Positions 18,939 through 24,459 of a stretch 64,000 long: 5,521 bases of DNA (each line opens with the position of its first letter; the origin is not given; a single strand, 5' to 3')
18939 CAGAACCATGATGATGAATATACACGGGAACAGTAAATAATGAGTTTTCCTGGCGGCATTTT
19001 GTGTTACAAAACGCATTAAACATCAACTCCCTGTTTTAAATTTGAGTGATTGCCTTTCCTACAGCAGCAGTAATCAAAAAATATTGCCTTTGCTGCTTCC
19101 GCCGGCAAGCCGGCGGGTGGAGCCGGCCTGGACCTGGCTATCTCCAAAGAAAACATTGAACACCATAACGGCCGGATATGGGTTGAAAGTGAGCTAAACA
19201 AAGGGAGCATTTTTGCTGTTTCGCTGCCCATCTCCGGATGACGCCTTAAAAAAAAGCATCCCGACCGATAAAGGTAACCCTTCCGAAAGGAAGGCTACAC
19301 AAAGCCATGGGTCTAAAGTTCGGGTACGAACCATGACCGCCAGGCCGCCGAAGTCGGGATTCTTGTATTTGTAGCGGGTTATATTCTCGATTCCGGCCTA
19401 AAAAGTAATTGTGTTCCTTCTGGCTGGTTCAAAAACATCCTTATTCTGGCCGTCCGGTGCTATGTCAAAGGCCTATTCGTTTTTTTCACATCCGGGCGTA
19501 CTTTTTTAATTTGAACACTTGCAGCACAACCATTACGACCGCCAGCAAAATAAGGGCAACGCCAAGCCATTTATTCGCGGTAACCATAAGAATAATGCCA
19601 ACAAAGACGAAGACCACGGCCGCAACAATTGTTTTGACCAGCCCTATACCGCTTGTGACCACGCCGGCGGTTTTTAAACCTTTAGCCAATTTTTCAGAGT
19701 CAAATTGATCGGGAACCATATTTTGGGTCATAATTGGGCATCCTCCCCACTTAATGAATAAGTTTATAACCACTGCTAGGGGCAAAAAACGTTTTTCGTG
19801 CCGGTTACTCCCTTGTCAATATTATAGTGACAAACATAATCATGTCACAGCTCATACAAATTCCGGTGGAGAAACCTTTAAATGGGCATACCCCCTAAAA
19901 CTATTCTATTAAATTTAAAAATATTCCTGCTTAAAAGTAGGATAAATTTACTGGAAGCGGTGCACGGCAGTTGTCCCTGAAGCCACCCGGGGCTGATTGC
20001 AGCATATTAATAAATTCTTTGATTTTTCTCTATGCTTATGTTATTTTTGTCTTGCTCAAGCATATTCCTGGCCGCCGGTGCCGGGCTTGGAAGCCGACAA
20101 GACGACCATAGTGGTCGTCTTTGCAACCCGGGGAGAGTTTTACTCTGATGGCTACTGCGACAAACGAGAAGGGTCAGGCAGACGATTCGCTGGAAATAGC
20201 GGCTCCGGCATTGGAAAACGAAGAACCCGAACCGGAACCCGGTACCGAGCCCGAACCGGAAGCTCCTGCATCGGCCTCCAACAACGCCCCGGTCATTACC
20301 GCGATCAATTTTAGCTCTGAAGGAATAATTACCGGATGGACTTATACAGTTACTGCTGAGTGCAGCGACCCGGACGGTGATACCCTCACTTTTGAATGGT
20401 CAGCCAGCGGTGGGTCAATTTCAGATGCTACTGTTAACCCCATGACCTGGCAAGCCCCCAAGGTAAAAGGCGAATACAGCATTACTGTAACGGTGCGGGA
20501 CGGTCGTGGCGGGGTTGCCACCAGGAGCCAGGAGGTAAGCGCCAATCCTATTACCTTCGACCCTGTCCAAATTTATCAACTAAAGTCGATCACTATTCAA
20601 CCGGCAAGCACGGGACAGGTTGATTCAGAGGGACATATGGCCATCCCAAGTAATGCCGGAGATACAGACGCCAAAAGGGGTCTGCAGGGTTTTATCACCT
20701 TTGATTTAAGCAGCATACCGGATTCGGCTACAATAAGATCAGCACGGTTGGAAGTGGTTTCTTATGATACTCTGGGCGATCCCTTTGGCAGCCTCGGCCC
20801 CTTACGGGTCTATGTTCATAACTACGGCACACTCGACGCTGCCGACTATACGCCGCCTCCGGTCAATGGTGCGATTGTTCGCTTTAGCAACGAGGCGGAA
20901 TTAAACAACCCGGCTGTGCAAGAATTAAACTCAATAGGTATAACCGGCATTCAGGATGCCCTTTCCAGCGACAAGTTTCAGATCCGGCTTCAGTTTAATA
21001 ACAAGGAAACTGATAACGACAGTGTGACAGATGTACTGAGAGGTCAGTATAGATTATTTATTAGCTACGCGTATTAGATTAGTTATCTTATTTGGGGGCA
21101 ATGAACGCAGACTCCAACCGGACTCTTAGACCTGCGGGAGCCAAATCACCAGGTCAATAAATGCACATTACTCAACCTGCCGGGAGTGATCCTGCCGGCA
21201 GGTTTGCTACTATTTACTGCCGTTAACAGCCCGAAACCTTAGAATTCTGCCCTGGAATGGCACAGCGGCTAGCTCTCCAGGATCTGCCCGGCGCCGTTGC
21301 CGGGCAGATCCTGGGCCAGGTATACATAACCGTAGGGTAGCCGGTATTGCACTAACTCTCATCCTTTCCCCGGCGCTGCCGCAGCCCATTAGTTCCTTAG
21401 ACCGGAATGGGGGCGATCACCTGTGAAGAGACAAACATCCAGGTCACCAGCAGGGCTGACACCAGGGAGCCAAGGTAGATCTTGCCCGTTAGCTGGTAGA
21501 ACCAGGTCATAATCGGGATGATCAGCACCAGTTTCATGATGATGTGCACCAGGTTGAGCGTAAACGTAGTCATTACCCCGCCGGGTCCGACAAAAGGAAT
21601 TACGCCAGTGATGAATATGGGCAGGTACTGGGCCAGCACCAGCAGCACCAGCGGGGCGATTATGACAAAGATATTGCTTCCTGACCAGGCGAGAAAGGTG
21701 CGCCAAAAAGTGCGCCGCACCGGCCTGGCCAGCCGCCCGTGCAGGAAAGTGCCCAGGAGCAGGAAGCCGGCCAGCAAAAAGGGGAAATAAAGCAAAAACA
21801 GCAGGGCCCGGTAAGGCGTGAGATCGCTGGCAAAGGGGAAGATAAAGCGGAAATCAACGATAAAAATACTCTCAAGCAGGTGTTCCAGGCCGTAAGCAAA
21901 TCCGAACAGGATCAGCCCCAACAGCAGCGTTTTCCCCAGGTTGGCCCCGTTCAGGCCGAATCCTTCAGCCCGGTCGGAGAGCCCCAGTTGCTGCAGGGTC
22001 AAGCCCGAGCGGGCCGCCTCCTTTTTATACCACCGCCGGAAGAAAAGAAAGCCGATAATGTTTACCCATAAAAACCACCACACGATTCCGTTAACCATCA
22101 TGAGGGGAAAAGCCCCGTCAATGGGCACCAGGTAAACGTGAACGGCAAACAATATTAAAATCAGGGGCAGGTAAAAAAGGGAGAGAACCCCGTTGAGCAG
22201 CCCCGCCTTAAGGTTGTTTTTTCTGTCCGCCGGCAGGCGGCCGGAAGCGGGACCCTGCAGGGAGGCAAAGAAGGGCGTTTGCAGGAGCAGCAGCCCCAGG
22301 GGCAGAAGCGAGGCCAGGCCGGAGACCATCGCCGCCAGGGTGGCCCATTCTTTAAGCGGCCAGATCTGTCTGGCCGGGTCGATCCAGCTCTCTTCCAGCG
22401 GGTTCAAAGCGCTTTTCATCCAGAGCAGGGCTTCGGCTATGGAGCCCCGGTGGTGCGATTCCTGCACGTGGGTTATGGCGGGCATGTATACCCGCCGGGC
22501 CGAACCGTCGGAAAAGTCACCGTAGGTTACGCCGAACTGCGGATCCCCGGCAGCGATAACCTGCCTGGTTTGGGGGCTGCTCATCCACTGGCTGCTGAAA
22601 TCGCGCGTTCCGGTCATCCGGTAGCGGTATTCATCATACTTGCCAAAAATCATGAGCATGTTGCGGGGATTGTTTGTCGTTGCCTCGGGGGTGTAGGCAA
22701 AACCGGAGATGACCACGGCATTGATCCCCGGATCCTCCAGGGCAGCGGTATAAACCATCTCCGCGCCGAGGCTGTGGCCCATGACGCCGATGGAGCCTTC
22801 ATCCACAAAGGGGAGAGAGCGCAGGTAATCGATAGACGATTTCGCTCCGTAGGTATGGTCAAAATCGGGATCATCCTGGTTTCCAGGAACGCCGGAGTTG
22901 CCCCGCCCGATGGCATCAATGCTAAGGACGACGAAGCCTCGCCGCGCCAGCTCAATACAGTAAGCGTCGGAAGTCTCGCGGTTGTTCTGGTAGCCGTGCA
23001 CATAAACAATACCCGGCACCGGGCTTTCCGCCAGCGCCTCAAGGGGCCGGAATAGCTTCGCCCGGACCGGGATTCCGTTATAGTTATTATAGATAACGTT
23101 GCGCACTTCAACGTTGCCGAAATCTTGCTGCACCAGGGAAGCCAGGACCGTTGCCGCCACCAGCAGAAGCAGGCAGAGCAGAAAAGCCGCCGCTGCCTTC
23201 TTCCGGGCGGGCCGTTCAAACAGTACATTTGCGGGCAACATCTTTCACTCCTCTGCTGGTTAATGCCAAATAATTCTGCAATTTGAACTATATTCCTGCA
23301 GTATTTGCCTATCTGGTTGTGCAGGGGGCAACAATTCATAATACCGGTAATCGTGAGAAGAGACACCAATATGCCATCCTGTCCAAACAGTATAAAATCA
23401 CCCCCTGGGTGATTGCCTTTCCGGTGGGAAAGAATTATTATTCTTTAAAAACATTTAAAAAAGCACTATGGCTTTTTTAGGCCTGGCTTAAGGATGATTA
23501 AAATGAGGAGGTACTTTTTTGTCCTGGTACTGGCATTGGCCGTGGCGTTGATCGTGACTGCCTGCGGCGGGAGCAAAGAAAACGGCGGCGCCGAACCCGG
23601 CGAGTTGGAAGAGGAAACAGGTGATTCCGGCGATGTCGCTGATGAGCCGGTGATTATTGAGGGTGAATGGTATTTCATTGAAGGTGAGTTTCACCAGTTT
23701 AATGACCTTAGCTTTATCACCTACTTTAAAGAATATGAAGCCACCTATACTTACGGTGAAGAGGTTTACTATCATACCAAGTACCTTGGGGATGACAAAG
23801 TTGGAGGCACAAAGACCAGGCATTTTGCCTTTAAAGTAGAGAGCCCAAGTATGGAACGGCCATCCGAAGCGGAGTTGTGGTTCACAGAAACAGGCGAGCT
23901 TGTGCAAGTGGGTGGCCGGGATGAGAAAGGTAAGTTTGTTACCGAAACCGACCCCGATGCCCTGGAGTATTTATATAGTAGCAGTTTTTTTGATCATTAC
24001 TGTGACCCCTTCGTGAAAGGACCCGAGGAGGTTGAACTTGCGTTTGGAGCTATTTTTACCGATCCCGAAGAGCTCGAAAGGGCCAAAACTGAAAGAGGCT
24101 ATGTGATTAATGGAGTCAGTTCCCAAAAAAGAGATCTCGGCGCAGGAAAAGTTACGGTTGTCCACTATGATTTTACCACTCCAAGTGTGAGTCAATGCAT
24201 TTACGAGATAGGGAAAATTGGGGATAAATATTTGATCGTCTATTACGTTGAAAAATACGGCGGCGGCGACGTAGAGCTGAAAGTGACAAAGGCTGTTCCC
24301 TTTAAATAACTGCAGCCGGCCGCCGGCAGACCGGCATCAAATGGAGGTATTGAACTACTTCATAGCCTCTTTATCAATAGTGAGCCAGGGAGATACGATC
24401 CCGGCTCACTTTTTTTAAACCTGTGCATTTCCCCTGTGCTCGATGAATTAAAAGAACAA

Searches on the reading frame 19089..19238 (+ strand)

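Call 64: search_protein_families(library=pfam, proteins=[window:19089-19238:+], max_evalue=0.1)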
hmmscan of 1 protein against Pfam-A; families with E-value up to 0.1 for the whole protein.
window:19089-19238:+ (50 aa): 1 family
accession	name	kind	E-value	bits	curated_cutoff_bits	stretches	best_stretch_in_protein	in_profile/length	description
PF02518.31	HATPase_c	-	1.2e-07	32.6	26.4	1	8-48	69-109/111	Histidine kinase-, DNA gyrase B-, and HSP90-like ATPase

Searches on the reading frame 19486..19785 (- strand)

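Call 10: search_protein_families(library=pfam, proteins=[window:19486-19785:-], max_evalue=0.01)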
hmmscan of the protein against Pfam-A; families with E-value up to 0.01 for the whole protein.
window:19486-19785:- (99 aa): 2 families
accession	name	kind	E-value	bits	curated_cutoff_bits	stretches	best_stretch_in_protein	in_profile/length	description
PF24377.1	DUF7533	-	0.0006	20.3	27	1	46-89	5-48/74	Family of unknown function (DUF7533)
PF24961.1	NfeD_membrane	-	0.0036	17.8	26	1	41-91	17-67/119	NfeD integral membrane domain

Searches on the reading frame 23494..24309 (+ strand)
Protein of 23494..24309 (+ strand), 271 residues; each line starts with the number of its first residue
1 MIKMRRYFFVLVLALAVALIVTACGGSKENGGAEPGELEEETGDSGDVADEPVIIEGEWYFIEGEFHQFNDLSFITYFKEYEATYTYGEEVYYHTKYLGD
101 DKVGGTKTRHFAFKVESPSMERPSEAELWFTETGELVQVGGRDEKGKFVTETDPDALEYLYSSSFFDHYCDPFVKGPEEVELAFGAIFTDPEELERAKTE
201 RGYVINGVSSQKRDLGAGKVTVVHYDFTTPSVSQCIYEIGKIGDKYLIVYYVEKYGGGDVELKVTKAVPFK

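Call 10: search_protein_families(library=pfam, proteins=[window:23494-24309:+], max_evalue=0.01)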
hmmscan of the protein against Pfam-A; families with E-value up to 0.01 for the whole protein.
window:23494-24309:+ (271 aa): 0 families

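Call 40: search_protein_families(library=ncbifam, proteins=[window:23494-24309:+], max_evalue=0.1)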
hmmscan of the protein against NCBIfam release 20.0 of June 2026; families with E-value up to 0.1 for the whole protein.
window:23494-24309:+ (271 aa): 3 families
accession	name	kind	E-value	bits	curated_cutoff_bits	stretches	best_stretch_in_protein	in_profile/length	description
NF053532.1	lipo_SCO4651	subfamily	0.012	15.3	65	0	11-37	6-32/277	SCO4651 family lipoprotein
NF058595.1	invert_tail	domain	0.013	15.8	37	1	5-32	53-80/113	lipo-invert putative C-terminal anchoring domain-containing protein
NF047847.2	SS_mature_LptM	equivalog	0.051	13.7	27.7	1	4-25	1-21/31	LPS translocon maturation chaperone LptM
